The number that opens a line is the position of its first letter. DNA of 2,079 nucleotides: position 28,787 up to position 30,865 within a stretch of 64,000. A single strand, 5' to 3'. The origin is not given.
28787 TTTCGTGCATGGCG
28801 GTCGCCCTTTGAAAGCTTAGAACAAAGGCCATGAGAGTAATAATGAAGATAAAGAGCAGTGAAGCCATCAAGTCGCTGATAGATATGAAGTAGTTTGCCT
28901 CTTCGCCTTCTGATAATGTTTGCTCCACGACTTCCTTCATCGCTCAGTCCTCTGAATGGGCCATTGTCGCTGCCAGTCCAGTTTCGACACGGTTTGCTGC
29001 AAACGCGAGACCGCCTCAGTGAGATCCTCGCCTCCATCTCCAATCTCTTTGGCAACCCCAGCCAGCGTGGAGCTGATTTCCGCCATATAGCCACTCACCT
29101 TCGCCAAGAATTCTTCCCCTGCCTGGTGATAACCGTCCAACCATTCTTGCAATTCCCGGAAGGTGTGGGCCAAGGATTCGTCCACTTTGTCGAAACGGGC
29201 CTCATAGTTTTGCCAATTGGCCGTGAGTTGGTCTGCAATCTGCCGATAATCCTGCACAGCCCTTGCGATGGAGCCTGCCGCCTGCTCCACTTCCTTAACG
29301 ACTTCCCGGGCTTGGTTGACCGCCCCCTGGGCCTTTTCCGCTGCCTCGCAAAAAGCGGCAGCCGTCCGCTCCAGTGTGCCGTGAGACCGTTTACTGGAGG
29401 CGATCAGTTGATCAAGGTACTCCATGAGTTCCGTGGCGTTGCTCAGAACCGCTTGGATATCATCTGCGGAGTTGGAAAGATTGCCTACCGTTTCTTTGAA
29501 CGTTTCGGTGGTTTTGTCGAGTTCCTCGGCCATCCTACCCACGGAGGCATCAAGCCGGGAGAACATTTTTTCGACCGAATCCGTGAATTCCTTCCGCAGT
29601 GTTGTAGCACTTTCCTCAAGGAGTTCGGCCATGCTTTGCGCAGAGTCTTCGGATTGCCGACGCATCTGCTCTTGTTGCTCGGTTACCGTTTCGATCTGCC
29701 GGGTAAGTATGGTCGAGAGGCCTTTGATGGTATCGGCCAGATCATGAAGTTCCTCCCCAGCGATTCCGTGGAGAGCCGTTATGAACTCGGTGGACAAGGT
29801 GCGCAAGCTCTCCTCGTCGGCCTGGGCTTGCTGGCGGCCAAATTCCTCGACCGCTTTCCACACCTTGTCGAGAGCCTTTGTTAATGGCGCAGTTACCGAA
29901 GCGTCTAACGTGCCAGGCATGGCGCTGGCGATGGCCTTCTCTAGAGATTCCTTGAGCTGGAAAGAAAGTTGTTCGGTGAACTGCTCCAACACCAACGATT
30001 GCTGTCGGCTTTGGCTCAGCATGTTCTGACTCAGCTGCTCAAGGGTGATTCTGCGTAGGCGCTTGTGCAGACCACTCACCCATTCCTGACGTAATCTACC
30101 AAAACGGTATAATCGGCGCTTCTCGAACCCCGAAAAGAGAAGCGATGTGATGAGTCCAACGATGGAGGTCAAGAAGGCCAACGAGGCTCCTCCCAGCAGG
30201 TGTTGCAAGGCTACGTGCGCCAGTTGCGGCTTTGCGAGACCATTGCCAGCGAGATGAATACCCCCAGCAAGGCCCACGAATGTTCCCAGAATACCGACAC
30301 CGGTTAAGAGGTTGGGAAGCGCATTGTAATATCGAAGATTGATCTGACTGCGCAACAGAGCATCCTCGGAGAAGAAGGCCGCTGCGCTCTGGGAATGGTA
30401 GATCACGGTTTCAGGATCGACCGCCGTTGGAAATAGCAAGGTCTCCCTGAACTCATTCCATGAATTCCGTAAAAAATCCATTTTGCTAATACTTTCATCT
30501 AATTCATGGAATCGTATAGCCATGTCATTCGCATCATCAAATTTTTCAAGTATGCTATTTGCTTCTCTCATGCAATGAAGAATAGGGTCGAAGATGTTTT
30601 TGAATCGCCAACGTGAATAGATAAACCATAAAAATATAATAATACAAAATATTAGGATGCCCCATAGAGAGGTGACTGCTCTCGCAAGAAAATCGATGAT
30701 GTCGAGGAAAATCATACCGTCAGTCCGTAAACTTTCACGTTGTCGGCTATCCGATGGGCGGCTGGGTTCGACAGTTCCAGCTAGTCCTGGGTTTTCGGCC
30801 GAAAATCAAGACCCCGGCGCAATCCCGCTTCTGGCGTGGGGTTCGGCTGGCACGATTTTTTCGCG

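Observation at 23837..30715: Complete four-gene type I Zorya anti-phage system (zorABCD)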

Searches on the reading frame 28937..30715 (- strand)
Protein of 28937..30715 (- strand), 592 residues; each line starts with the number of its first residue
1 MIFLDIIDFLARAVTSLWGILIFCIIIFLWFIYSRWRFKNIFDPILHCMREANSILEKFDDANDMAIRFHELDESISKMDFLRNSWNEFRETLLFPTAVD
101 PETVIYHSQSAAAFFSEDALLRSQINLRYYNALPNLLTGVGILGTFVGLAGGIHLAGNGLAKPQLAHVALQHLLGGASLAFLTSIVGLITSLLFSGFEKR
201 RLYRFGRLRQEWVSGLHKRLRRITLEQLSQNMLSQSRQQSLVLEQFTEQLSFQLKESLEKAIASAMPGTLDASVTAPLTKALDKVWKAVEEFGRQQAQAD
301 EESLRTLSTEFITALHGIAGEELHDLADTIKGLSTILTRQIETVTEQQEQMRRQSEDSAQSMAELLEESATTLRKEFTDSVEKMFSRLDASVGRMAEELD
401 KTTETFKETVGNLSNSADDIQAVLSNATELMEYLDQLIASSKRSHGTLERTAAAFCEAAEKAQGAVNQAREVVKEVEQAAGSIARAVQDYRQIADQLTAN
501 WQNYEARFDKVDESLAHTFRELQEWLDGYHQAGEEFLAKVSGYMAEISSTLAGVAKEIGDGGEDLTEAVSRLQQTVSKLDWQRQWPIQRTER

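Call 4: search_protein_families(library=padloc, proteins=[window:28937-30715:-])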
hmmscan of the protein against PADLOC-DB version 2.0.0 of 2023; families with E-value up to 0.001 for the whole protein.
window:28937-30715:- (592 aa): 28 families (the best 25 are shown)
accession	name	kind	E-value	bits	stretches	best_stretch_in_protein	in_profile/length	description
PDLC00605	ZorA1|ZorA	-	9.9e-41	137.8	2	44-373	82-399/700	MotA/ExbB/TolQ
PDLC00606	ZorA1|ZorA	-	1e-38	131.2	2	21-492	18-473/636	MotA/ExbB/TolQ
PDLC00598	ZorA1|ZorA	-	4.4e-36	122.5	2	8-368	6-375/663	MotA/ExbB/TolQ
PDLC00601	ZorA1|ZorA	-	6.3e-32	109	2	17-285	28-290/699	MotA/ExbB/TolQ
PDLC00595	ZorA1|ZorA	-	3.3e-29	100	1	19-381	33-384/487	MotA/ExbB/TolQ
PDLC00604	ZorA1|ZorA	-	4e-29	99.5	2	10-494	21-478/639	MotA/ExbB/TolQ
PDLC00600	ZorA1|ZorA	-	8.8e-28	95.2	1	19-577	29-561/677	MotA/ExbB/TolQ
PDLC00603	ZorA1|ZorA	-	6.3e-27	92.5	1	21-263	20-261/727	MotA/ExbB/TolQ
PDLC00599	ZorA1|ZorA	-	9.9e-24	82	1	23-579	23-567/631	MotA/ExbB/TolQ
PDLC00597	ZorA1|ZorA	-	5.4e-16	56.4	1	113-416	91-336/683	MotA/ExbB/TolQ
PDLC00640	ZorA2|ZorA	-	1.7e-15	54.7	1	120-202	35-112/590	MotA/ExbB/TolQ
PDLC00638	ZorA2|ZorA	-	1.9e-14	51.4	2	123-252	39-153/545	MotA/ExbB/TolQ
PDLC00596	ZorA1|ZorA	-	4e-13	47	1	4-192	32-217/583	MotA/ExbB/TolQ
PDLC00635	ZorA2|ZorA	-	3.7e-12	44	1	124-368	40-275/505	MotA/ExbB/TolQ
PDLC00602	ZorA1|ZorA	-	7.3e-12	42.9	1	138-424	136-401/648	MotA/ExbB/TolQ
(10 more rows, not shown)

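Call 5: search_protein_families(library=pfam, proteins=[window:28937-30715:-])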
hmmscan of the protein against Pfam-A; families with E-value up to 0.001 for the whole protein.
window:28937-30715:- (592 aa): 7 families
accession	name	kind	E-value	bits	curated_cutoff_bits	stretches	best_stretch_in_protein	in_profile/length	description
PF04513.17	Baculo_PEP_C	-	3.7e-07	30.7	38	0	337-428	18-112/140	Baculovirus polyhedron envelope protein, PEP, C terminus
PF07889.17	DUF1664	-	1.5e-05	25.5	34.6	0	320-397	47-122/124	Protein of unknown function (DUF1664)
PF06103.16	DUF948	-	2.3e-05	24.9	37.2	0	380-436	23-79/89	Bacterial protein of unknown function (DUF948)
PF06160.17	EzrA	-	0.00025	19.9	39.6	0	444-579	99-238/557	Septation ring formation regulator, EzrA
PF04108.17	ATG17_like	-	0.00038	20.5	43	1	283-534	62-285/355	Autophagy protein ATG17-like domain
PF07195.17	FliD_C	-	0.00056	19.9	25.4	0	277-361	142-219/236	Flagellar hook-associated protein 2 C-terminus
PF07464.16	ApoLp-III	-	0.00062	20.4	36.3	0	462-578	11-123/146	Apolipophorin-III precursor (apoLp-III)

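Call 13: search_solved_structures(query=window:28937-30715:-, max_evalue=0.01, show_alignments=1)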
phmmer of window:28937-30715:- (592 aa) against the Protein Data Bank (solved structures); distinct sequences matched with E-value up to 0.01: 6.
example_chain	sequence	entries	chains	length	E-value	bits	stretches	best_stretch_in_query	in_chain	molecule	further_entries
8vvn_C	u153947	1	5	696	2e-17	66.3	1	14-405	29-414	MotA/TolQ/ExbB proton channel domain-containing protein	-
8qyy_A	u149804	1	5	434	4.8e-17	65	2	23-248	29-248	Anti-phage defense ZorAB system ZorA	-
8qyd_A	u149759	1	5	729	7.4e-16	61.1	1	23-574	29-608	Anti-phage defense ZorAB system ZorA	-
8qyk_A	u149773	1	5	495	1.8e-15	59.9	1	23-360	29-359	Anti-phage defense ZorAB system ZorA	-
8qyh_A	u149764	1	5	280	1.1e-12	50.6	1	23-257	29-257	Anti-phage defense ZorAB system ZorA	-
3s84_A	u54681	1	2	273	0.0013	20.7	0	304-408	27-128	Apolipoprotein A-IV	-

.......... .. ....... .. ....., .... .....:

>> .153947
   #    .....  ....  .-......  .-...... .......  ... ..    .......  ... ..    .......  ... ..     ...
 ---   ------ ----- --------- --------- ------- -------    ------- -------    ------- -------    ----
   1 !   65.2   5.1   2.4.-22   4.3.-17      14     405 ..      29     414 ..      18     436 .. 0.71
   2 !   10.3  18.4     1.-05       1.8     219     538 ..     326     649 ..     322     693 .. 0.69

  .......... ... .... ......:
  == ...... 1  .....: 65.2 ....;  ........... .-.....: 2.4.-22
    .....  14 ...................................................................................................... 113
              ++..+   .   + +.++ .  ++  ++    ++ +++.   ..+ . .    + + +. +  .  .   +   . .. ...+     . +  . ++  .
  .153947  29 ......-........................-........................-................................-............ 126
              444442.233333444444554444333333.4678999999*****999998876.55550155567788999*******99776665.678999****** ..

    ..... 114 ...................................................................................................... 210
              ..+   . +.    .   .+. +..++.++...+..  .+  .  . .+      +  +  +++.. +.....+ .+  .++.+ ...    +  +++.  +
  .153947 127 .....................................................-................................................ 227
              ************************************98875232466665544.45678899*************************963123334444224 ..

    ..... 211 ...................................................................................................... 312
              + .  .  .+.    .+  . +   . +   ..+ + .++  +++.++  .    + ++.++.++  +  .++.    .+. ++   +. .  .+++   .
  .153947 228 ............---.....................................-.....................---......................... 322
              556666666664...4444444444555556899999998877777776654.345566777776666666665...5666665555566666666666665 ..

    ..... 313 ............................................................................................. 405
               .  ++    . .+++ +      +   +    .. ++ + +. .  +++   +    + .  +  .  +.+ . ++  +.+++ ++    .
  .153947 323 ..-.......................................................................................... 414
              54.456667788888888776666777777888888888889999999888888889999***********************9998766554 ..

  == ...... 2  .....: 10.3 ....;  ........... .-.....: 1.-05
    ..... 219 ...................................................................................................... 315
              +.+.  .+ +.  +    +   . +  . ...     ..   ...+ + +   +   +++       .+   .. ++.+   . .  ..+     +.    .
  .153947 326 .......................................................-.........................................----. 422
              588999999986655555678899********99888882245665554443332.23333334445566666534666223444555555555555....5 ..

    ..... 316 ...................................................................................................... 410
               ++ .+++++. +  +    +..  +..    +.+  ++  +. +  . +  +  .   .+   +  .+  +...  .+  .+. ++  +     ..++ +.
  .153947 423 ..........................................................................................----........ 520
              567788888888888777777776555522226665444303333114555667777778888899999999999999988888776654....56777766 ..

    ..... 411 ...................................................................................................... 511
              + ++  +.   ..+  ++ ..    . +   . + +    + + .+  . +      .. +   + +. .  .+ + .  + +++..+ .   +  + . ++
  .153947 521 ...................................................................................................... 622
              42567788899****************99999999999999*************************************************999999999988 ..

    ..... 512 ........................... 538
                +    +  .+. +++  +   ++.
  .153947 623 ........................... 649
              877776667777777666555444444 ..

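Call 21: find_homologous_proteins(query=window:28937-30715:-, max_evalue=0.00001)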
Query window:28937-30715:- (592 aa): 152 proteins with E <= 0.00001 among 8000 candidates; the best 120 are listed.
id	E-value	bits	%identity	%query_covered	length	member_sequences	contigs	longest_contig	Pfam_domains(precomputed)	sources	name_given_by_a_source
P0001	9.5e-136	472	43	96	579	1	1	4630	PF04513.18,PF07464.17,PF28082.1,PF01442.24,PF04108.18,PF07889.18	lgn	-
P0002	4.5e-127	443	41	96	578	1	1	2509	PF04513.18,PF07464.17,PF28082.1,PF01442.24,PF04108.18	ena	-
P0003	1.6e-125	438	42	95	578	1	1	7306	PF04513.18,PF28082.1,PF01442.24,PF04108.18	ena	-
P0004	3.7e-124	433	42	95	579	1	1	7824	PF04513.18,PF28082.1,PF01442.24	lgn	-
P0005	7.2e-122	426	40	96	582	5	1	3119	PF04513.18,PF28082.1,PF10157.15,PF01442.24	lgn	-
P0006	5.5e-121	423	40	95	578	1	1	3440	PF04513.18,PF03036.22,PF28082.1,PF01442.24,PF04108.18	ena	-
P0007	2.1e-120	421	41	93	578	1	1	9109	PF04513.18,PF07464.17,PF28082.1,PF01442.24,PF11887.14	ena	-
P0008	2.3e-120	421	41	95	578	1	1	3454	PF04513.18,PF28082.1,PF01442.24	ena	-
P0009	4.5e-118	413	43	88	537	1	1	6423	PF04513.18,PF28082.1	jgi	jgi:hypothetical protein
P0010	2.3e-117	411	39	95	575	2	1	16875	PF04513.18,PF07464.17,PF26039.2,PF28082.1,PF10157.15,PF01442.24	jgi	-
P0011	3.1e-115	404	37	95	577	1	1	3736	PF04513.18,PF07464.17,PF28082.1,PF01442.24,PF04108.18,PF07889.18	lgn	-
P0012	1.6e-113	398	38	95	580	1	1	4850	PF04513.18,PF07464.17,PF28082.1,PF10157.15,PF01442.24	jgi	jgi:hypothetical protein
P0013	1.8e-106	375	42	80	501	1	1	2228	PF28082.1,PF01442.24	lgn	-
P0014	1.7e-95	339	35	95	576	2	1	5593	PF04513.18,PF07464.17,PF28082.1,PF01442.24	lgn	-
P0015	1.8e-92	329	31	96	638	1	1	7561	PF04513.18,PF07464.17,PF28082.1,PF01442.24,PF06103.17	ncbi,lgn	-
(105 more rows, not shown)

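Call 29: find_related_loci(query=A1, collection=genome_contigs, flank=10000)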
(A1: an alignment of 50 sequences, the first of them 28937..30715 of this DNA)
Query A1 (592 aa) in genome_contigs; peptide patterns used: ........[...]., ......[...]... (x = any residue, [..] = any of these).
598 stretches matched a pattern (row limit reached: there are more); 559 encode a relative of the query (tblastn E <= 1e-3); the best 80 are kept; 80 distinct loci.
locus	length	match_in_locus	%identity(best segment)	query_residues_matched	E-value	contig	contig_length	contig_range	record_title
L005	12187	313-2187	32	11-573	5e-92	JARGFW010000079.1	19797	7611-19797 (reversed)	MAG: Deferrisomatales bacterium isolate C14-16 NODE_1119_length_19797_cov_9.384004, whole genome shotgun sequence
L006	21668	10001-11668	31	14-565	4e-89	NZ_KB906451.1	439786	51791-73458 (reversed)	Thioalkalivibrio sp. ALE10 F788DRAFT_scaffold00002.2, whole genome shotgun sequence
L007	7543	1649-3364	32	7-569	1e-88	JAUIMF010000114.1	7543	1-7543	MAG: Gammaproteobacteria bacterium isolate Co_bin.81 NODE_55261_length_7543_cov_1.106257, whole genome shotgun sequence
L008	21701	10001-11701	35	14-575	6e-84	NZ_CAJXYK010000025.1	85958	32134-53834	MAG: uncultured Thiohalocapsa sp. isolate SRR4030058_bin.7_MetaBAT_v2.12.1_MAG, whole genome shotgun sequence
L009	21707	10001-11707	32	3-571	1e-76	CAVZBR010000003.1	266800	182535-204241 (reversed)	MAG: uncultured Gammaproteobacteria bacterium isolate MFD01721.bin.1.74 genome assembly, contig: contig_23478, whole gen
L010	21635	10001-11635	28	16-563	2e-76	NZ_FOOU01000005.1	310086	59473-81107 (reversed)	Neptunomonas qingdaonensis strain CGMCC 1.10971, whole genome shotgun sequence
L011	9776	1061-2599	30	6-571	6e-76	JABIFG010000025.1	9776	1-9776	MAG: Candidatus Neomarinimicrobiota bacterium isolate SI053_bin15 k141_83462, whole genome shotgun sequence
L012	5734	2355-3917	29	7-571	6e-71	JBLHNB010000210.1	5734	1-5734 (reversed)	MAG: Alteromonadaceae bacterium isolate 3300055726_96 Ga0535650_0028176, whole genome shotgun sequence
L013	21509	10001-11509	30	21-569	9e-71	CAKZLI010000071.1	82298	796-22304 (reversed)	MAG TPA_asm: uncultured Glaciecola sp. isolate ERR2094168_bin.148_CONCOCT_v1.1_MAG genome assembly, contig: ERZ650160.15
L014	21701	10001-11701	28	1-571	4e-70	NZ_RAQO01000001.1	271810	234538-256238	Alginatibacterium sediminis strain ALS 81 1K03482_S43_L002_R1_001__paired__contig_1, whole genome shotgun sequence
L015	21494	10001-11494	29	7-552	1e-68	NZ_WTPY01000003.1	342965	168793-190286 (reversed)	Paraglaciecola sp. 20A4 Scaffold3, whole genome shotgun sequence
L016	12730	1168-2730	29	7-571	1e-67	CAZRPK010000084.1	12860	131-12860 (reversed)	MAG TPA_asm: uncultured Kangiella sp. isolate binchicken_co67_61 genome assembly, contig: NODE_5162_length_12860_cov_49.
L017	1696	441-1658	32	45-512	8e-66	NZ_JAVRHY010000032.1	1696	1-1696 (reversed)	Spectribacter acetivorans strain P385 32, whole genome shotgun sequence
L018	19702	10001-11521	28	9-567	1e-62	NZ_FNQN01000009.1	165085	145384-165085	Desulfuromusa kysingii strain DSM 7343, whole genome shotgun sequence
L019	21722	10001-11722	28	20-590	1e-60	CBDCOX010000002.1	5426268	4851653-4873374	MAG: Candidatus Latescibacterota bacterium isolate 3c4b53aa-e325-4963-aa18-2d5493478633 genome assembly, contig: contig_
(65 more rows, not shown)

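Call 35: search_protein_families(library=ncbifam, proteins=[window:28937-30715:-], max_evalue=0.001)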
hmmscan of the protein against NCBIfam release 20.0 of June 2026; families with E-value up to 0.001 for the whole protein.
window:28937-30715:- (592 aa): 17 families
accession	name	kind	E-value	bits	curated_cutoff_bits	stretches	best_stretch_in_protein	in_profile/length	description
NF033914.0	antiphage_ZorA_1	subfamily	4.9e-37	127.5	190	2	45-385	24-354/619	anti-phage ZorAB system protein ZorA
NF033915.0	antiphage_ZorA_2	subfamily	1.2e-25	90.4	100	1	20-402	6-376/383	anti-phage ZorAB system protein ZorA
NF033916.0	antiphage_ZorA_3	subfamily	7.5e-25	87.8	250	2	110-204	4-96/509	anti-phage ZorAB system protein ZorA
NF041794.1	1_anti-phage_ZorA1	equivalog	2.4e-24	85.8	750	1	21-264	24-264/729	type I Zorya anti-phage system protein ZorA1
NF041792.2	2_anti-phage_ZorA2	equivalog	4.5e-12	45.3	700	1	124-364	40-267/550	type II Zorya anti-phage system protein ZorA2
NF033917.0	antiphage_ZorA_4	subfamily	1.7e-10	40.4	500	1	117-262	46-191/413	anti-phage ZorAB system protein ZorA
TIGR02168.1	SMC_prok_B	equivalog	2.3e-07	29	567.35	1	337-579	691-933/1181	chromosome segregation protein SMC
TIGR00996.1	Mtu_fam_mce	paralog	8.4e-07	28.4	140.5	1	447-579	154-285/291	MCE family protein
TIGR02169.1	SMC_prok_A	equivalog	2e-05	22.5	729.4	1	335-580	227-466/1165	chromosome segregation protein SMC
NF043058.1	T4SS_LegC2C7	subfamily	2.9e-05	23.2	350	0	336-440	147-249/348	LegC2/C7 family Dot/Icm T4SS effector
NF041035.1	Rad50_Halo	equivalog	0.00012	20.6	1000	1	278-516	211-443/883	DNA double-strand break repair ATPase Rad50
TIGR04527.1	mycoplas_twoTM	subfamily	0.00015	21.5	125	0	338-439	67-171/248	MG_279/MG_280 family protein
NF041034.1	Rad50_Sulf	equivalog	0.00015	19.7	1000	1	397-573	436-597/872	DNA double-strand break repair ATPase Rad50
NF047516.1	LA_3659_fam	equivalog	0.00019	21.1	36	1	394-573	33-195/221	LA_3659 family protein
NF047514.1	SpiroCoCo_N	equivalog_domain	0.00019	21.1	75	1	394-573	33-195/221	SpiroCoCo family coiled-coil protein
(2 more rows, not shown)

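Call 37: search_protein_representatives(protein=window:28937-30715:-)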
Query: 592 residues. Proteins with E-value up to 0.001 (for the whole library): 3511; up to 1e-10: 1550; up to 1e-30: 287. The best 150 are listed.
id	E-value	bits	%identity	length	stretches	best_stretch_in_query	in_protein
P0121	1.4e-124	433.2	41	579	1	5-571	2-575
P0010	7.2e-118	411.0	40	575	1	8-570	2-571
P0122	2.0e-93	330.4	35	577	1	11-572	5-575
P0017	9.1e-91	321.6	37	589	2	49-403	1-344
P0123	1.7e-90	320.7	39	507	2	11-407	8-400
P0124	1.4e-86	307.7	34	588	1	7-576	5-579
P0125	2.5e-86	306.9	36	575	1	3-571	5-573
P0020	5.9e-84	299.1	36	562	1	3-571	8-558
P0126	6.4e-84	299.0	33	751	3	4-401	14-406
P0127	1.5e-82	294.5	35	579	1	5-569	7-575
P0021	2.7e-82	293.6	33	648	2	5-400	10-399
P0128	1.1e-80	288.3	33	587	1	3-570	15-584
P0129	2.9e-80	286.9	34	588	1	12-571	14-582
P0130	6.9e-80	285.7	30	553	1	8-568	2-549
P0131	2.4e-79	283.9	33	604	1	10-574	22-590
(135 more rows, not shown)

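Call 49: predict_structure(alignment_id=A1)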
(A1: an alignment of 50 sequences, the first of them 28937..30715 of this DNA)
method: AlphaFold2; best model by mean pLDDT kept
length: 592 residues; sequences in the alignment: 50
mean_pLDDT: 72.9   pTM: 0.49
mean pLDDT of the five models: 72.9, 72.1, 71.9, 69.6, 67.6
residues with pLDDT >= 90: 213; 70-90: 87; 50-70: 190; < 50: 102
segments of 3 or more residues with pLDDT < 50: 296-302, 318-326, 380-416, 433-435, 440-448, 561-563, 584-592
pLDDT, mean of each block of 10 residues (from residue 1): 94 94 96 97 98 98 97 98 97 93 94 97 94 96 94 92 93 92 96 97 98 98 89 85 82 78 66 58 63 49 52 49 48 56 58 53 51 51 40 36 42 48 53 48 43 63 67 67 69 74 65 66 72 69 67 62 58 65 46 35
secondary structure, 60 per line:
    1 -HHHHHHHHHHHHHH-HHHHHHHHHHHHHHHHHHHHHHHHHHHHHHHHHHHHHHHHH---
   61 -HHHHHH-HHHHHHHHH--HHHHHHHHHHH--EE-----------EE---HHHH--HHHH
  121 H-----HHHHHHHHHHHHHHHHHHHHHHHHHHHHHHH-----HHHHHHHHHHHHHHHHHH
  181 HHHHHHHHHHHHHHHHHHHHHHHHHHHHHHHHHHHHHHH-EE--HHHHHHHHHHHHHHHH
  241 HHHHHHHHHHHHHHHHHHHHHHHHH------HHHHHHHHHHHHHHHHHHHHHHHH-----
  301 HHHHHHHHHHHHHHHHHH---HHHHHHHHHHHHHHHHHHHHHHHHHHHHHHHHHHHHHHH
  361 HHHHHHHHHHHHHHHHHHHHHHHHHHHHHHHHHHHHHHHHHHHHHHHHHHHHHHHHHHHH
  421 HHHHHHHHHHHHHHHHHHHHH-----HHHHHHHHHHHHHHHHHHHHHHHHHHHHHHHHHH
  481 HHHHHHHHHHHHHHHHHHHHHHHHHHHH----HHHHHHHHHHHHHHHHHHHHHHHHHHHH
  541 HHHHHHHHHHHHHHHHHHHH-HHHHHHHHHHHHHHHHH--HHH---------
elements in order: H2-15 H17-57 H62-67 H69-77 H80-90 H111-114 H117-121 H127-157 H163-219 H225-265 H272-295 H301-318 H322-441 H447-508 H513-560 H562-578
